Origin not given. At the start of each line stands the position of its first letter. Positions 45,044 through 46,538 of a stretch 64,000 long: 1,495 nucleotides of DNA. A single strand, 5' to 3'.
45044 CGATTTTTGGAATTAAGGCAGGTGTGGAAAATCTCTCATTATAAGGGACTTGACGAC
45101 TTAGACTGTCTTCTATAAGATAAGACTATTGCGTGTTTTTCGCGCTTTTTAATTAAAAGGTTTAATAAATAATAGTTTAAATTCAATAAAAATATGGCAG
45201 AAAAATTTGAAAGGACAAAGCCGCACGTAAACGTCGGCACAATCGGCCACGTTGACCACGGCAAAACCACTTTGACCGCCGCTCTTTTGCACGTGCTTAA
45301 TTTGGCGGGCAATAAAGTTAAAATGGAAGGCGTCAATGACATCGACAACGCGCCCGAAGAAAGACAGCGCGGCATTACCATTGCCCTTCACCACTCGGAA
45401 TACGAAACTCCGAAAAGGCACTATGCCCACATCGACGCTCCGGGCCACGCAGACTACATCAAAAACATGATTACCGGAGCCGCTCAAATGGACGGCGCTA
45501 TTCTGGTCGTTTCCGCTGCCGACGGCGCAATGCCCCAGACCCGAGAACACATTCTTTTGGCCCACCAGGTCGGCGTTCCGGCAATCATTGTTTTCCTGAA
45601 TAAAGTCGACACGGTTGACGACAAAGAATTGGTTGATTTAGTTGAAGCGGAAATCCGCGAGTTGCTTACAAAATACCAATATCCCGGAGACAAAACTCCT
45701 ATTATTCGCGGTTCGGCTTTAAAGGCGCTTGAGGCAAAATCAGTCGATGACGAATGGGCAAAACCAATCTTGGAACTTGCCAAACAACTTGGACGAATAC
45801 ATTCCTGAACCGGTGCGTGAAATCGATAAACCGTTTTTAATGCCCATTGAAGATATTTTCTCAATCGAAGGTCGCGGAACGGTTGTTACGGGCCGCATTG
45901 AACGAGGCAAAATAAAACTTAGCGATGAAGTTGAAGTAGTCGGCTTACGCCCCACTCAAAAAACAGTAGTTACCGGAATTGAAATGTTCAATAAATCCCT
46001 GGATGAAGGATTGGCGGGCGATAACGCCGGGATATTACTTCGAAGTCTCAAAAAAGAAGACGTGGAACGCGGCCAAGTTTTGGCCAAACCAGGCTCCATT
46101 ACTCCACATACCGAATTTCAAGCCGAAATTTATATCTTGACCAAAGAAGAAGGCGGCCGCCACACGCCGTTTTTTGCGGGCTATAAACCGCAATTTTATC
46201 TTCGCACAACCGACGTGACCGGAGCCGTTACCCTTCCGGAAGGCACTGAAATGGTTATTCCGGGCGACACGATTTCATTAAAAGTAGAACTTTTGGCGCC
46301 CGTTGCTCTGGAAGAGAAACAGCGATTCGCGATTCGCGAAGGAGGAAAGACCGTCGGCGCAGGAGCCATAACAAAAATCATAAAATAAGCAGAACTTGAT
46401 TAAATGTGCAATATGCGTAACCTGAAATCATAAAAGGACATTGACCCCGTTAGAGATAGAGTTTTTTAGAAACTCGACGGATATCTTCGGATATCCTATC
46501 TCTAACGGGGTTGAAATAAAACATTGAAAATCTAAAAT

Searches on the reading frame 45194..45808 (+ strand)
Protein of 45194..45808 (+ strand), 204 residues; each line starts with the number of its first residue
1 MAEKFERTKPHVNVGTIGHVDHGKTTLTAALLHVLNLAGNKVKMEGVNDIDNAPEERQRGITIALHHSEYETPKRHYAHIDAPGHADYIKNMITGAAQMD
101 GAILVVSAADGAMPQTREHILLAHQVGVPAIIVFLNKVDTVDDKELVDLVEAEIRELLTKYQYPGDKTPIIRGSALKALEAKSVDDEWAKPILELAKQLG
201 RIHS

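Call 100: search_protein_families(library=pfam, proteins=[window:45194-45808:+], max_evalue=0.001)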
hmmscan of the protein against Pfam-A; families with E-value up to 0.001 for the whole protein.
window:45194-45808:+ (204 aa): 4 families
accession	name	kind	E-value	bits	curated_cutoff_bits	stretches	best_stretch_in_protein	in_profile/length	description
PF00009.33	GTP_EFTU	-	5.6e-63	212.4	26.5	1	9-183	1-177/188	Elongation factor Tu GTP binding domain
PF02492.25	cobW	-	0.00021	21.4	20.7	0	91-160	107-175/180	CobW/HypB/UreG, nucleotide-binding domain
PF03193.22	RsgA_GTPase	-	0.00029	21.1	30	0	96-157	20-82/174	RsgA GTPase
PF01926.29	MMR_HSR1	-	0.00077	20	21.9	0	14-136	2-112/113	50S ribosome-binding GTPase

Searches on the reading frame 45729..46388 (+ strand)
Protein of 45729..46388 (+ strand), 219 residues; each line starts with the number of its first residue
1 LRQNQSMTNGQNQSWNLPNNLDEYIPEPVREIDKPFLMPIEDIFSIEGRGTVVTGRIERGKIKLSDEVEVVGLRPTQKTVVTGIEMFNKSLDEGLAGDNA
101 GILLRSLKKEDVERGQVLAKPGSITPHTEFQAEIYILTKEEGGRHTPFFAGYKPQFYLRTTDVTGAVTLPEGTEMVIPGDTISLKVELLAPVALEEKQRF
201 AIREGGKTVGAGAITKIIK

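Call 100: search_protein_families(library=pfam, proteins=[window:45729-46388:+], max_evalue=0.001)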
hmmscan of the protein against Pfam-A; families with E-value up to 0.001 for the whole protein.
window:45729-46388:+ (219 aa): 2 families
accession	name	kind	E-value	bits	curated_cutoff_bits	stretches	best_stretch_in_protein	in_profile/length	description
PF03143.23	GTP_EFTU_D3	-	4.1e-38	130.4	27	1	123-217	1-105/106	Elongation factor Tu C-terminal domain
PF03144.31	GTP_EFTU_D2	-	2.8e-20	72.9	30.3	1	50-119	1-73/73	Elongation factor Tu domain 2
